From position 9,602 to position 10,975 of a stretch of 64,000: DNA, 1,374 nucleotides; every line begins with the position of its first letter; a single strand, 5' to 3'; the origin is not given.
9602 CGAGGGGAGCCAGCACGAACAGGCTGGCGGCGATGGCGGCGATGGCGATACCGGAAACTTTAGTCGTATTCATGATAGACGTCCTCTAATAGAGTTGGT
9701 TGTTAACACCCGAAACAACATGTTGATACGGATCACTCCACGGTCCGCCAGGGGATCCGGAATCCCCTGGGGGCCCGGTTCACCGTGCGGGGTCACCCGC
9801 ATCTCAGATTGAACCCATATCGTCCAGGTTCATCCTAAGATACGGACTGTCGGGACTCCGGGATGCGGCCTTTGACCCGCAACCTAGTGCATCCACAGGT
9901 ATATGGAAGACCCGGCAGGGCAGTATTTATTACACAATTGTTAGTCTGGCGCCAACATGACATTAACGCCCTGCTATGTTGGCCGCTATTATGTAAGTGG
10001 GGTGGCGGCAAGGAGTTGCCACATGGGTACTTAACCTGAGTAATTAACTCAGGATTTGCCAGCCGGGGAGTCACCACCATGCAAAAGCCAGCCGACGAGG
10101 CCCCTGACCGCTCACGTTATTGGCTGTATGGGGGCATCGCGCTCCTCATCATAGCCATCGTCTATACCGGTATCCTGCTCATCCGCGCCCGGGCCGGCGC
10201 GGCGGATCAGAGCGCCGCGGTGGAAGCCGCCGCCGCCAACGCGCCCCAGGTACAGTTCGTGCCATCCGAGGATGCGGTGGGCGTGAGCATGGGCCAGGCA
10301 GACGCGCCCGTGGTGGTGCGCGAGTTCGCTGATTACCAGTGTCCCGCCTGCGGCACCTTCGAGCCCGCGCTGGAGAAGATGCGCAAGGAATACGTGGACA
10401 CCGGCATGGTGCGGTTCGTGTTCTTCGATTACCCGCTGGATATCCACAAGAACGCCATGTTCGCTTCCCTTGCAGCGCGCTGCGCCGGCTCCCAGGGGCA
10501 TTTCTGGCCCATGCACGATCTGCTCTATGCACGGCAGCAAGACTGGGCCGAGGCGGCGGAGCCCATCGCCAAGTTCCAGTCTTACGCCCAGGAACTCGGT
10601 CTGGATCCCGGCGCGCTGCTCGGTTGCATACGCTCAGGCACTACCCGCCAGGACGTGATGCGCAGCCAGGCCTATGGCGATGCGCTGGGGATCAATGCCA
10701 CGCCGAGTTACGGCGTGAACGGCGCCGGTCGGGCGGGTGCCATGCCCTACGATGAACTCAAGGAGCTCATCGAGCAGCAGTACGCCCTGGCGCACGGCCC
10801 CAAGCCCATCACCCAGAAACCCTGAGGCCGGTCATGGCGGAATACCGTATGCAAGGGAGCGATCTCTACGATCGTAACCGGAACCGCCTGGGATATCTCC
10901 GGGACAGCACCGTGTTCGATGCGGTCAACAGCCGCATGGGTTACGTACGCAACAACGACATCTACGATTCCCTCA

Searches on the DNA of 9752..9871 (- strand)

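Call 71: build_rna_model(alignment_id=A8)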
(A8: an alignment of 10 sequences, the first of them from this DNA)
Model R1 built from alignment A8 (10 sequences, 134 columns); structure: RNAalifold consensus.
model positions 115; base pairs 21; branch points 1; effective number of sequences 2.51; information 0.589 bits per position. Calibrated on 0.2 Mb of random sequence (short: E-values are rough).
structure used (alignment columns):
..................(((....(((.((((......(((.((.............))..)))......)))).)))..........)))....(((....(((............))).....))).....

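Call 72: search_with_rna_model(model_id=R1, sources=[window, L001, L003, L005, L007, L008, L009, L010, L011, L012, L013, L014, L015, L016, L017, L018, L019, L020, L021, L022, L023, L024, L025, L026, L027, L028, L029, L030, L031, L032, L033, L034, L035, L036, L037, L038, L039, L040, L041, L042, L043, L044, L045, L046, L047, L048, L049, L050, L051, L052, L053, L054, L055, L056, L057, L058, L059, L060, L061, L062, L063, L064, L065, L066, L067, L068, L069, L070, L071, L072, L073, L074, L075, L076, L077, L078, L079, L080, L081, L082, L083, L084, L085, L086, L087, L088, L089, L090], max_evalue=1)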
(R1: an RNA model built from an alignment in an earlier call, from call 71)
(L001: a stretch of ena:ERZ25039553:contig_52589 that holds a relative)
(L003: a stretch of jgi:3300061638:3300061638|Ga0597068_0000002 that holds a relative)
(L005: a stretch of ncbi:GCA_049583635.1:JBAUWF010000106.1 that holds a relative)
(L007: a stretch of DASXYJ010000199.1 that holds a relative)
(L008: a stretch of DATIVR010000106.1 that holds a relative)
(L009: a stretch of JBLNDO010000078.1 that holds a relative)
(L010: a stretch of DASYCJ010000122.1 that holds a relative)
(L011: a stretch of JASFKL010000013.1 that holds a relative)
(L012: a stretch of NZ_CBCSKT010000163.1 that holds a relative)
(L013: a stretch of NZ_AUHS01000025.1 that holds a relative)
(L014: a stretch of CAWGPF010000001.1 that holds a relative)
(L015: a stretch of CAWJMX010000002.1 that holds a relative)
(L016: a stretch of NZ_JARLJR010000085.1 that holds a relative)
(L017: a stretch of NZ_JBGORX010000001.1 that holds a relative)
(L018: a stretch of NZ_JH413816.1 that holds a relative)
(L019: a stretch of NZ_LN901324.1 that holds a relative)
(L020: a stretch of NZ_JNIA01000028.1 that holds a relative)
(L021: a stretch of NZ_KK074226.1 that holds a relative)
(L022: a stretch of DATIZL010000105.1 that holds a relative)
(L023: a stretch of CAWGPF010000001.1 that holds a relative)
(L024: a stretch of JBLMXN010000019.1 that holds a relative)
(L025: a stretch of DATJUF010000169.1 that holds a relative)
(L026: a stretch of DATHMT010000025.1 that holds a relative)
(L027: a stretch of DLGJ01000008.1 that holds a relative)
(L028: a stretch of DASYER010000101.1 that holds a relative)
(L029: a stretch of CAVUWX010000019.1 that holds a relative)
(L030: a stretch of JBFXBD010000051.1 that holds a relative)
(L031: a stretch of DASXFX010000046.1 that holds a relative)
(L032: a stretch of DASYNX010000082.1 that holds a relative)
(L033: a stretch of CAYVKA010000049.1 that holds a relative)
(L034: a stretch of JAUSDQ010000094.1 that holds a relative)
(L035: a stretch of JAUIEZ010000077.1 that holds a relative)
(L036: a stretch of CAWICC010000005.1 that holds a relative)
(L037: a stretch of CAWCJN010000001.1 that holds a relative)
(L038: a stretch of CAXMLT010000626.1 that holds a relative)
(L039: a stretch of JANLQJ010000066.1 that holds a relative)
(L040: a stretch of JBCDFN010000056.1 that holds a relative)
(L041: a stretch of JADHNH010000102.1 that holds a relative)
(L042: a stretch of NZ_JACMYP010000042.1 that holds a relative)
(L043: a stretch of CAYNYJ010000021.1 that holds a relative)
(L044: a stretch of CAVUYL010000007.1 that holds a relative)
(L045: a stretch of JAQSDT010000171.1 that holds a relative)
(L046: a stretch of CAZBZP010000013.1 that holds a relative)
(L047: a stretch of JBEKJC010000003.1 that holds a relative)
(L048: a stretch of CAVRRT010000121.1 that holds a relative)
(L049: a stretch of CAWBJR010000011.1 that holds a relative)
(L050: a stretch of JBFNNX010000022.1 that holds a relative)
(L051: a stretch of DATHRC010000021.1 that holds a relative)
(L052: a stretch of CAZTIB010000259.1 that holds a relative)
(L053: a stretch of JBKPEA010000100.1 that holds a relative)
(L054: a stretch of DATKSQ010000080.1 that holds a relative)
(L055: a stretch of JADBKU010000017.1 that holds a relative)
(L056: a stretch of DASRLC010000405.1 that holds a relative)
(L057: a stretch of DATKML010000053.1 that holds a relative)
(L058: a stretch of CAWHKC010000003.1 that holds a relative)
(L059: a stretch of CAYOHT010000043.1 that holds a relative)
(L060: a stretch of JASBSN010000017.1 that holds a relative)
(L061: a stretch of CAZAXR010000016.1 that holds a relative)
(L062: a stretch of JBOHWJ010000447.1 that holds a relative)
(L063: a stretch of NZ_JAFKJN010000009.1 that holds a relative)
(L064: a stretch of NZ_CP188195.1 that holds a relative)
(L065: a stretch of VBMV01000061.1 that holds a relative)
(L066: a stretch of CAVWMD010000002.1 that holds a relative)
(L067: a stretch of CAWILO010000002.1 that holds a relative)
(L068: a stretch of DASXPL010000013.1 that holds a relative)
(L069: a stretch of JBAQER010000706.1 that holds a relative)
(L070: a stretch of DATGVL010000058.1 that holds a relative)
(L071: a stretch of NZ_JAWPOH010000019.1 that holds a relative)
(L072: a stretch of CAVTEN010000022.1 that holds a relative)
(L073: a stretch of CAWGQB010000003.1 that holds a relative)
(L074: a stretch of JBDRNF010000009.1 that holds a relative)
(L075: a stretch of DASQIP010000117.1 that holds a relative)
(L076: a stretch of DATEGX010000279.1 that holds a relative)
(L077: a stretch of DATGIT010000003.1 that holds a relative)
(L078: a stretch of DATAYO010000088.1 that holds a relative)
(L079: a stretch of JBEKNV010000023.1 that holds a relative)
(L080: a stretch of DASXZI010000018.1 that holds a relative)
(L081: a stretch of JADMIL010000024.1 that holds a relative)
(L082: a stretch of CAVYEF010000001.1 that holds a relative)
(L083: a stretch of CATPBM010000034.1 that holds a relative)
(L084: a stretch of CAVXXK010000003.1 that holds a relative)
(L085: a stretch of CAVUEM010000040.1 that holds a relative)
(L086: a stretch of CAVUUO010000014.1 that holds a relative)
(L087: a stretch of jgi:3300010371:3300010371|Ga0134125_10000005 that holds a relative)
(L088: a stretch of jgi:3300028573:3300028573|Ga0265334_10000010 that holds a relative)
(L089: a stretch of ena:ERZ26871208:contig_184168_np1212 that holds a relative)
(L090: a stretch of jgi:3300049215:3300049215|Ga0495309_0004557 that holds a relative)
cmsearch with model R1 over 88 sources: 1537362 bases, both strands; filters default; matches with E-value up to 1: 9.
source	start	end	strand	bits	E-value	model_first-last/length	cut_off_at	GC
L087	7784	7900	+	118.9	3.4e-20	1-115/115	no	0.68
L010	9800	9915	+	116.5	9.8e-20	1-115/115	no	0.66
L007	1463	1578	+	116.3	1.1e-19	1-115/115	no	0.66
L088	7782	7897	+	113.3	4.1e-19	1-115/115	no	0.63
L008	1338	1451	+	107.2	6.2e-18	1-115/115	no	0.68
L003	7702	7815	+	105.4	1.4e-17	1-115/115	no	0.66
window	9752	9871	-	96.4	8.1e-16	1-115/115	no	0.62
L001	7824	7945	+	90.6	1.1e-14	1-115/115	no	0.64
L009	9803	9922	+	54.6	1.1e-07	1-115/115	no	0.64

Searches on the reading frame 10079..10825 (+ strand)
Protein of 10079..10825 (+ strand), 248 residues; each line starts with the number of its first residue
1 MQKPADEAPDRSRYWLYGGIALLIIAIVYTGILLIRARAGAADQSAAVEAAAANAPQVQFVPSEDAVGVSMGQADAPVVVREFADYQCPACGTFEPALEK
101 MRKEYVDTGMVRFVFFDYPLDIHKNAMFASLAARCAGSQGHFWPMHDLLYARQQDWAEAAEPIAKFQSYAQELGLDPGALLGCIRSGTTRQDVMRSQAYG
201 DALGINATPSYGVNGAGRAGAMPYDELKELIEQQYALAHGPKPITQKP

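Call 3: search_protein_families(library=ncbifam, proteins=[window:10079-10825:+], max_evalue=0.01)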
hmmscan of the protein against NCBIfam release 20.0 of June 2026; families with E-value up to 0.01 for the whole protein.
window:10079-10825:+ (248 aa): 2 families
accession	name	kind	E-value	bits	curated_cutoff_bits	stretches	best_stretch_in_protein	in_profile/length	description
NF041057.1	Rcas_1661_fam_Se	equivalog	1.4e-35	123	190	1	47-234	61-247/247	Rcas_1661 family thioredoxin-like (seleno)lipoprotein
NF008657.0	PRK11657.1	equivalog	0.0018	17.6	124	1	64-111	105-148/251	thiol:disulfide interchange protein DsbG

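Call 4: search_protein_families(library=pfam, proteins=[window:10079-10825:+], max_evalue=0.01)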
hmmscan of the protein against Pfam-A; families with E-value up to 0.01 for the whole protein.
window:10079-10825:+ (248 aa): 3 families
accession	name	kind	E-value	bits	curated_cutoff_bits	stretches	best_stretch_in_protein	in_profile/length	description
PF13462.12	Thioredoxin_4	-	1.9e-33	116.4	23.2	1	68-232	5-164/165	Thioredoxin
PF01323.26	DSBA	-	2.3e-12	47.5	25.6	1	80-231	2-190/191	DSBA-like thioredoxin domain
PF13098.12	Thioredoxin_2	-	0.001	19.8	27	1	83-230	12-103/104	Thioredoxin-like domain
